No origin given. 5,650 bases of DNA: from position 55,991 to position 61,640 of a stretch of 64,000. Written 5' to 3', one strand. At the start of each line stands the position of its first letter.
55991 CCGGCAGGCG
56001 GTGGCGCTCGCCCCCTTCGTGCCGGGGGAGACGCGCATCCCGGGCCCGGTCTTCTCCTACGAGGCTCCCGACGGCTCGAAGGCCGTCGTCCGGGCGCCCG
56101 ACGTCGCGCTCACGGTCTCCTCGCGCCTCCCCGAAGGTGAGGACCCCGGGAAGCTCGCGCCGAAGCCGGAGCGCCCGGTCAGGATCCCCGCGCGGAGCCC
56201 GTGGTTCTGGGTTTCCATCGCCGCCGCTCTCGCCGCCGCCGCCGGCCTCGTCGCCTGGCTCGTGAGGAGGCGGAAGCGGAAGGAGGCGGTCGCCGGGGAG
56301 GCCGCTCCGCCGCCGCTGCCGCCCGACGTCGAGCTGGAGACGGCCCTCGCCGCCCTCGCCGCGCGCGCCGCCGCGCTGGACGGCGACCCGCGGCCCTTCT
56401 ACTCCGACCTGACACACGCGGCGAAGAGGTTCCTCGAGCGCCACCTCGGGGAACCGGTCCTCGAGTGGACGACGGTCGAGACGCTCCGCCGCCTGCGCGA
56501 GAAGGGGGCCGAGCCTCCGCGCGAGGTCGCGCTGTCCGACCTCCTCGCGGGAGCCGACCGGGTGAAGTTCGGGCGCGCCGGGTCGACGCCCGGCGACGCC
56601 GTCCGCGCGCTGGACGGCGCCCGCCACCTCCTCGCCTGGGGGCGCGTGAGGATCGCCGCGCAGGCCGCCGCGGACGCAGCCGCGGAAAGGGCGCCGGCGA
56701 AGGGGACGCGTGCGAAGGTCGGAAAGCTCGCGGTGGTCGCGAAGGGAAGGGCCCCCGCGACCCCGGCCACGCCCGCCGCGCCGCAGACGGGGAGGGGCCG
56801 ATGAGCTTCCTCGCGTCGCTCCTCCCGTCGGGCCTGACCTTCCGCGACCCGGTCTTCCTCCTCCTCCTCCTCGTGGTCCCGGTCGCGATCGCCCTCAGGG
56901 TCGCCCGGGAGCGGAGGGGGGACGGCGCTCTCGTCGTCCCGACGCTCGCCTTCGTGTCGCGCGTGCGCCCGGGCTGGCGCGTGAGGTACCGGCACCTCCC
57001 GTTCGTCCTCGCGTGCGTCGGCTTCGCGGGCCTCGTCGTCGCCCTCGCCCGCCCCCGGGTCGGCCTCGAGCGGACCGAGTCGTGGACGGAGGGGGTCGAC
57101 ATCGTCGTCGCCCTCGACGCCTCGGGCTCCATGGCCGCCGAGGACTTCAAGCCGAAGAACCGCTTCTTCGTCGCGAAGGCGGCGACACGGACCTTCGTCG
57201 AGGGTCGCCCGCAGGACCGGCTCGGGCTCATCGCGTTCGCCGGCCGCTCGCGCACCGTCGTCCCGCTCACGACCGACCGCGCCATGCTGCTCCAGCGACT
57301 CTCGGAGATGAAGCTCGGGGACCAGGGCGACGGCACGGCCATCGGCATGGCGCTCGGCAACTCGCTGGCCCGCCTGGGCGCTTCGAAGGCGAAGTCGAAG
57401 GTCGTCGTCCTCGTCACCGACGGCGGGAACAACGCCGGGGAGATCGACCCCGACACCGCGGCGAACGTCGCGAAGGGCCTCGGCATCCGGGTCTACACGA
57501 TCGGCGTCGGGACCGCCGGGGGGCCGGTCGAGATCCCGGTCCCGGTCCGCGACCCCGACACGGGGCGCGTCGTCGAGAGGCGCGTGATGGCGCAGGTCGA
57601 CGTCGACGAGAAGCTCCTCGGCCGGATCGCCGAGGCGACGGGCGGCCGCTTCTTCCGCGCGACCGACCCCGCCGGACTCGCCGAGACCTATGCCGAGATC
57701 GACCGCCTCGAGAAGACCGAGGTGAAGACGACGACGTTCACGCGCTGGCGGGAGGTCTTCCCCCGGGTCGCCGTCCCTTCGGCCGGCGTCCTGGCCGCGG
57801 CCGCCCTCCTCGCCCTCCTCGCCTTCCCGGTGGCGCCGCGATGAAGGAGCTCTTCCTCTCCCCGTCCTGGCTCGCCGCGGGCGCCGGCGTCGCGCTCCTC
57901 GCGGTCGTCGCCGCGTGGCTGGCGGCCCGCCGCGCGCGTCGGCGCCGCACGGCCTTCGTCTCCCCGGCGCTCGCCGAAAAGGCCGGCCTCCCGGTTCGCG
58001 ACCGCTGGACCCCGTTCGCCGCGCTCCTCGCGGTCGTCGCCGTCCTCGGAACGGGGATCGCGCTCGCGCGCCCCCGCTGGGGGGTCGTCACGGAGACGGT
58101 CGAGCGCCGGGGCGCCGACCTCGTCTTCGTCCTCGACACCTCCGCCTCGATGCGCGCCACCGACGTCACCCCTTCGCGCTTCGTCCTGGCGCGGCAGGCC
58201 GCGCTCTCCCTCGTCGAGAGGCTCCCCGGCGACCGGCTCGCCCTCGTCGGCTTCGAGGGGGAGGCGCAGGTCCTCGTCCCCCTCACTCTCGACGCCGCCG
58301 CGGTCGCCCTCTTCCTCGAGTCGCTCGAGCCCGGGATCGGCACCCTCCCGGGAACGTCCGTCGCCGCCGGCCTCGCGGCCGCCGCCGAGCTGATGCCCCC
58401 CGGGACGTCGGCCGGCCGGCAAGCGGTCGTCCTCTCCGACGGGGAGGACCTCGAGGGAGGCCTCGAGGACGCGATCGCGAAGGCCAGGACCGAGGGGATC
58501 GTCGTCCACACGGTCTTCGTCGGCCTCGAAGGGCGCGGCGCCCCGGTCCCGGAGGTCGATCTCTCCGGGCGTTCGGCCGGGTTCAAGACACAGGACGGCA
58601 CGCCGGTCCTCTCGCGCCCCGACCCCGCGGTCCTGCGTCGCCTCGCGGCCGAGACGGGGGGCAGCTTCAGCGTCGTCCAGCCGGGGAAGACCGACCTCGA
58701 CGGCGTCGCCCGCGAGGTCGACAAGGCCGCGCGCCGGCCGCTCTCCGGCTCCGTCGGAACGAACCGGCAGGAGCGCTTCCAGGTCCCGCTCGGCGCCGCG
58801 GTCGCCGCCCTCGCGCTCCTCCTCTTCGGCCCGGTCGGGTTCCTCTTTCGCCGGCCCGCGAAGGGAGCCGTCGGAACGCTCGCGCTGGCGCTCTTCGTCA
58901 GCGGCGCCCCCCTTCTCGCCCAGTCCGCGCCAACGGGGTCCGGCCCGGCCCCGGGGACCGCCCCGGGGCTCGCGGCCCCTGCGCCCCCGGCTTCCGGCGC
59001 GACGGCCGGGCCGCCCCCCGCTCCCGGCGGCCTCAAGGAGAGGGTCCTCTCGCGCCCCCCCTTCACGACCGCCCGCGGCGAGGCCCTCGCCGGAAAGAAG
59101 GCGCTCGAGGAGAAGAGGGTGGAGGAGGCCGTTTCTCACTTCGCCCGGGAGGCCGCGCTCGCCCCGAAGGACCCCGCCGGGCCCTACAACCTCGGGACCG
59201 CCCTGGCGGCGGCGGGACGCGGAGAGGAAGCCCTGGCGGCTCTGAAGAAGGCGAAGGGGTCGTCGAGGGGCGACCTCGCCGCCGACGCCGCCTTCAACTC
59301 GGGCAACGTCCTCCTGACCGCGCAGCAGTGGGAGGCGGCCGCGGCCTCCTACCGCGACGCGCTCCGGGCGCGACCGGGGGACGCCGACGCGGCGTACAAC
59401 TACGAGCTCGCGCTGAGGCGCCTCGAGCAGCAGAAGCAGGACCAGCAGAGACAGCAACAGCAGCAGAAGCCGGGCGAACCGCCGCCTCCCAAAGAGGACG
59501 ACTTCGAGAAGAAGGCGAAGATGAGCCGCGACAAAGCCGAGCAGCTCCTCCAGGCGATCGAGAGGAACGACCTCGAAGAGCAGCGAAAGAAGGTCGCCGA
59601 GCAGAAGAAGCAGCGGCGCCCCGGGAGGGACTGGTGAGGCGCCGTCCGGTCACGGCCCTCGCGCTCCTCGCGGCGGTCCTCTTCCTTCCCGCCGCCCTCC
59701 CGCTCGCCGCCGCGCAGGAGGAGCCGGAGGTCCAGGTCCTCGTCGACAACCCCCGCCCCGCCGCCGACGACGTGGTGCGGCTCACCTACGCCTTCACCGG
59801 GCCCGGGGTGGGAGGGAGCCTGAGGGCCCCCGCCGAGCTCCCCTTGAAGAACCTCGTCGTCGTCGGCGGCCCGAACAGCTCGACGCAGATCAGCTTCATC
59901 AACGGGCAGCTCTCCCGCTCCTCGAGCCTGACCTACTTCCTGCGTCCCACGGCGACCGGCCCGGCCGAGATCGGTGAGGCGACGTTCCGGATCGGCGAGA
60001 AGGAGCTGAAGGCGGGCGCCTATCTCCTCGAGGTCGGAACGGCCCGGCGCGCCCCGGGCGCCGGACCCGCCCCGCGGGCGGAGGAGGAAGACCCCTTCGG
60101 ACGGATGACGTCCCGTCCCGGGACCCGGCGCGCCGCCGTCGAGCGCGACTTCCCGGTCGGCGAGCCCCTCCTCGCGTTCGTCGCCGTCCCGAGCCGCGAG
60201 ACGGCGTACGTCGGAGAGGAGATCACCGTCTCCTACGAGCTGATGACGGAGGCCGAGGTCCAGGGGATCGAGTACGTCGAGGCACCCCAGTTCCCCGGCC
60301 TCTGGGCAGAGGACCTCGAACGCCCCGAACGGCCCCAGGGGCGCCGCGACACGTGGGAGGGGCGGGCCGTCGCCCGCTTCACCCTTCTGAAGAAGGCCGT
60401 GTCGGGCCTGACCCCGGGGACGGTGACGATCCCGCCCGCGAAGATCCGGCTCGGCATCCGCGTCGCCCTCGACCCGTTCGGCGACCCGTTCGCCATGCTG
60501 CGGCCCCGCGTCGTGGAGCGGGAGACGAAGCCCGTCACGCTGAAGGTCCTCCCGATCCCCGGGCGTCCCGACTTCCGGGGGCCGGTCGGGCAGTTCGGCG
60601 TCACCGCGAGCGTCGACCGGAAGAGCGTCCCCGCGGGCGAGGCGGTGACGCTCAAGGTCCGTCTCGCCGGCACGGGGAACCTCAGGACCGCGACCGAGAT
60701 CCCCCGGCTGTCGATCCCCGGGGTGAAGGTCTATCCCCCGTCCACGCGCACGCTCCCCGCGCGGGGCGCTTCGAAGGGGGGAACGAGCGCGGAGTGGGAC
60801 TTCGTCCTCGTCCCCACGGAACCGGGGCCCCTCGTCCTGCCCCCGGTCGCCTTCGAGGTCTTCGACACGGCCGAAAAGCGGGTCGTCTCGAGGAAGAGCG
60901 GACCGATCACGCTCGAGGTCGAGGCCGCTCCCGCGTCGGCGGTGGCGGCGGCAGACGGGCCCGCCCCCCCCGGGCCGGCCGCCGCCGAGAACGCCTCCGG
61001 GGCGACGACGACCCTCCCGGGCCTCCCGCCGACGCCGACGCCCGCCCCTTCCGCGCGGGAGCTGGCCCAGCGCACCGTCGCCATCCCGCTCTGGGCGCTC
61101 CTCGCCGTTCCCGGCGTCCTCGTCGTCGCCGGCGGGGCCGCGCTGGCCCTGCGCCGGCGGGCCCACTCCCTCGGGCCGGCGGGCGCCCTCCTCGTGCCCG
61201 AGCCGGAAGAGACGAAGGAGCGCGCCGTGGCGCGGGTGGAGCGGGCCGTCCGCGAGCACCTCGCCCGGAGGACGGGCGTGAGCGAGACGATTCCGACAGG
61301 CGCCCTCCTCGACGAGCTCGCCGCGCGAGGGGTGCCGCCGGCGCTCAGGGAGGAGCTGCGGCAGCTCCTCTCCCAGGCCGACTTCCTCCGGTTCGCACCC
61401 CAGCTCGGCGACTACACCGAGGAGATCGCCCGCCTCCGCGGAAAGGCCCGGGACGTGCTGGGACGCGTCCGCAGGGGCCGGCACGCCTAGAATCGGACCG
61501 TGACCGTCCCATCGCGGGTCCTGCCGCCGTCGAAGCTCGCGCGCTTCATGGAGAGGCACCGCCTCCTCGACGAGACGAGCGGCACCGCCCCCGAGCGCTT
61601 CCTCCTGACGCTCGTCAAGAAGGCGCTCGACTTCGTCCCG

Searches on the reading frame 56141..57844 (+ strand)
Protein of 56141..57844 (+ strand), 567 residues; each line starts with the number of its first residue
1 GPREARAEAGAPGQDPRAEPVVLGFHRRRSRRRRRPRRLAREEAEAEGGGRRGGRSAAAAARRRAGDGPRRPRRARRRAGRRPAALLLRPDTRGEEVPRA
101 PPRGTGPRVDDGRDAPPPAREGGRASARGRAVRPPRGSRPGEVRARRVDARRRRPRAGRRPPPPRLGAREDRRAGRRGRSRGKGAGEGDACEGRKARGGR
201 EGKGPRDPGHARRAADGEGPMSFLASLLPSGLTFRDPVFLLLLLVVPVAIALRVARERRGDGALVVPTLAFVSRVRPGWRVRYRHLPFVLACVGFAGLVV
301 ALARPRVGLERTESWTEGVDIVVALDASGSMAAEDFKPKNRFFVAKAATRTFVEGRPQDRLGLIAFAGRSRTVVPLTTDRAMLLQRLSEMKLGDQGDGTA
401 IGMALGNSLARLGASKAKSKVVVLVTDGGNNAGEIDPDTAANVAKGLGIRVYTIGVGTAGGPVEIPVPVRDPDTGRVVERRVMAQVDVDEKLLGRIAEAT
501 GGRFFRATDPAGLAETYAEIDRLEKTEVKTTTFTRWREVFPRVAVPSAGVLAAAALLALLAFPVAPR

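Call 26: search_protein_families(library=pfam, proteins=[window:56141-57844:+], max_evalue=0.001)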
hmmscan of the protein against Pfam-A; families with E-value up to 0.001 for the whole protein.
window:56141-57844:+ (567 aa): 6 families
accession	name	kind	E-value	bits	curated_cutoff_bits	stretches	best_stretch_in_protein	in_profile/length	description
PF00092.34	VWA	-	1.5e-23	84.3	23.8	1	320-515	1-170/174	von Willebrand factor type A domain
PF13519.12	VWA_2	-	3.2e-19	70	27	1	321-428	1-106/107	von Willebrand factor type A domain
PF07584.16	BatA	-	8.7e-09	36.1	25.9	1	233-305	3-77/77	Aerotolerance regulator N-terminal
PF01882.25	DUF58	-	1.6e-06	28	23.4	1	316-427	33-142/216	Protein of unknown function DUF58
PF05762.20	VWA_CoxE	-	0.00013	21.9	26.4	1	316-430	54-161/222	VWA domain containing CoxE-like protein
PF06707.17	DUF1194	-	0.00036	20.3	27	0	321-458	6-156/206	Protein of unknown function (DUF1194)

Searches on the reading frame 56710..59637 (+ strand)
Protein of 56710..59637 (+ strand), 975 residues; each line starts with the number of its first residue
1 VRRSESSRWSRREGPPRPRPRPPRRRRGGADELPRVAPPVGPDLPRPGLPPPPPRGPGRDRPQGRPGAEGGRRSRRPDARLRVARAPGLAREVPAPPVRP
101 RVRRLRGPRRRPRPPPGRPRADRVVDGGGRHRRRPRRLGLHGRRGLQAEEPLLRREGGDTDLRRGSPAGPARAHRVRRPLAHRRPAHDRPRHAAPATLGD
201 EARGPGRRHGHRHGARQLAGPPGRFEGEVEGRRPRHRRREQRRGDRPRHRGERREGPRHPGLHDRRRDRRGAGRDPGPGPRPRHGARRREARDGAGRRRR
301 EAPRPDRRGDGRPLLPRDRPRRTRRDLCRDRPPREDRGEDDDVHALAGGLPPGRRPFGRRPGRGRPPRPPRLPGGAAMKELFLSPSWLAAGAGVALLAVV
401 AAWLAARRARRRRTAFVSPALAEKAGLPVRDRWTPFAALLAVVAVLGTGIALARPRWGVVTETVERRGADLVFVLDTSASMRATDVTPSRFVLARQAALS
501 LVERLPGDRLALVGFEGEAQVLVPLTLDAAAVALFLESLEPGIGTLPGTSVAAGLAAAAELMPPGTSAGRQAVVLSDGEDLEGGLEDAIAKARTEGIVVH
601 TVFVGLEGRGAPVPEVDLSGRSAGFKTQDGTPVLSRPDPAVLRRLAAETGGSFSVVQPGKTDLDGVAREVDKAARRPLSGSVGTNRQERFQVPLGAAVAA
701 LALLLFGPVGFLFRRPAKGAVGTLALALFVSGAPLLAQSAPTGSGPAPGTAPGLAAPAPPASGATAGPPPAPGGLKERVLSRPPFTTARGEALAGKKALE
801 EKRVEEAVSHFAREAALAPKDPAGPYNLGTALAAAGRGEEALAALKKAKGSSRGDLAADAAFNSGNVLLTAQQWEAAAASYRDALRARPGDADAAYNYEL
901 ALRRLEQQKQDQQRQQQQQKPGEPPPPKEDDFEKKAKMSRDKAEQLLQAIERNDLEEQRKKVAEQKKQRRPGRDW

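Call 93: search_protein_families(library=pfam, proteins=[window:56710-59637:+], max_evalue=0.001)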
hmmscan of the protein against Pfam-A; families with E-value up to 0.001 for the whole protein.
window:56710-59637:+ (975 aa): 4 families
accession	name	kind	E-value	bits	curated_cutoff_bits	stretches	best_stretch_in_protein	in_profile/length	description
PF13519.12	VWA_2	-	9.7e-21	74.9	27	1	471-579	1-107/107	von Willebrand factor type A domain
PF00092.34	VWA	-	1.7e-12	48.4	23.8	1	470-605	1-140/174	von Willebrand factor type A domain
PF13432.12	TPR_16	-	8.1e-06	26.6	32.7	1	826-892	1-65/65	Tetratricopeptide repeat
PF13424.12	TPR_12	-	0.00035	21.1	30.1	1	826-888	6-75/77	Tetratricopeptide repeat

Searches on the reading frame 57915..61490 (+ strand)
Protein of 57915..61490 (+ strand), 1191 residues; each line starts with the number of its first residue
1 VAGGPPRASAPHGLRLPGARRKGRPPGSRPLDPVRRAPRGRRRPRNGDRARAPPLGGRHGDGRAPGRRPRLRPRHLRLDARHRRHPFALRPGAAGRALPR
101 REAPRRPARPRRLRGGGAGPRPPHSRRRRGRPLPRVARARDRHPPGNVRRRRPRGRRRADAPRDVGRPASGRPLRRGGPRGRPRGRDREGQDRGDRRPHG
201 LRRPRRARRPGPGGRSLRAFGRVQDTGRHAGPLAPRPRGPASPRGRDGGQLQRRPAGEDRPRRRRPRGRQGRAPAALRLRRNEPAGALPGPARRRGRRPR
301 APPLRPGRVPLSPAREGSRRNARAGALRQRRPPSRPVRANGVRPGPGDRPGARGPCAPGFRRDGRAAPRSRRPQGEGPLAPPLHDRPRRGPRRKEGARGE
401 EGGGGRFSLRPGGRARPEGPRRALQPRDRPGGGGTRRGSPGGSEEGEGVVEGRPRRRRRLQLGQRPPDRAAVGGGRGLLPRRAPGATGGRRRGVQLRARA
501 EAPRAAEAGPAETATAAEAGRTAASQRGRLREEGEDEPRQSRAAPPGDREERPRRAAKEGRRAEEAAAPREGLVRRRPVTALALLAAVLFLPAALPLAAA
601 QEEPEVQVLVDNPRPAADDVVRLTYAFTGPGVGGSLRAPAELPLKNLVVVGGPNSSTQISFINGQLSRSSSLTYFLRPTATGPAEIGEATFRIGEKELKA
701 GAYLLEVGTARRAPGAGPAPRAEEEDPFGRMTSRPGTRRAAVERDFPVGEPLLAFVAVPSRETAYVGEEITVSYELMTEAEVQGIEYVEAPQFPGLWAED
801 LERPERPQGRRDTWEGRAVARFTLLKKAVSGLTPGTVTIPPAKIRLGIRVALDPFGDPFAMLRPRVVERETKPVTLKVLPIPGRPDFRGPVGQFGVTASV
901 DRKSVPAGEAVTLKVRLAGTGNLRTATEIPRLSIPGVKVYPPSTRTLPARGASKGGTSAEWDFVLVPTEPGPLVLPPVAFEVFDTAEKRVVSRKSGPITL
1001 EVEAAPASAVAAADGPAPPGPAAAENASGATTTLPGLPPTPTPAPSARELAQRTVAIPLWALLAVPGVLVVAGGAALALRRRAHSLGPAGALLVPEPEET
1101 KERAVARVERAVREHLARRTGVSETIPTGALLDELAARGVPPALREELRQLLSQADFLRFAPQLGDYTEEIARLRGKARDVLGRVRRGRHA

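Call 93: search_protein_families(library=pfam, proteins=[window:57915-61490:+], max_evalue=0.001)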
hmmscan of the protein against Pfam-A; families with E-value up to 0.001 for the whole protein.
window:57915-61490:+ (1191 aa): 1 family
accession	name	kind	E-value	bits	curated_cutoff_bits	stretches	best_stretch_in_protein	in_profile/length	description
PF13584.12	BatD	-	1e-26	93.8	24.1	2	610-704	3-89/92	BatD DUF11 like domain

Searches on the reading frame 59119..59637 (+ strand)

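Call 26: search_protein_families(library=pfam, proteins=[window:59119-59637:+], max_evalue=0.001)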
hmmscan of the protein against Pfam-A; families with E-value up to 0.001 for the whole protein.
window:59119-59637:+ (172 aa): 4 families
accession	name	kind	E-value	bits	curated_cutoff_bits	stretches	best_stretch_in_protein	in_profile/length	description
PF13432.12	TPR_16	-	1.5e-09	38.6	32.7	2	23-89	1-65/65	Tetratricopeptide repeat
PF13424.12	TPR_12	-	0.00069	20.2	30.1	1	23-85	6-75/77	Tetratricopeptide repeat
PF00515.34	TPR_1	-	0.00069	19.8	27.8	0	23-45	5-27/34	Tetratricopeptide repeat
PF14559.12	TPR_19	-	0.00076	20.2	25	0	2-52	8-58/68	Tetratricopeptide repeat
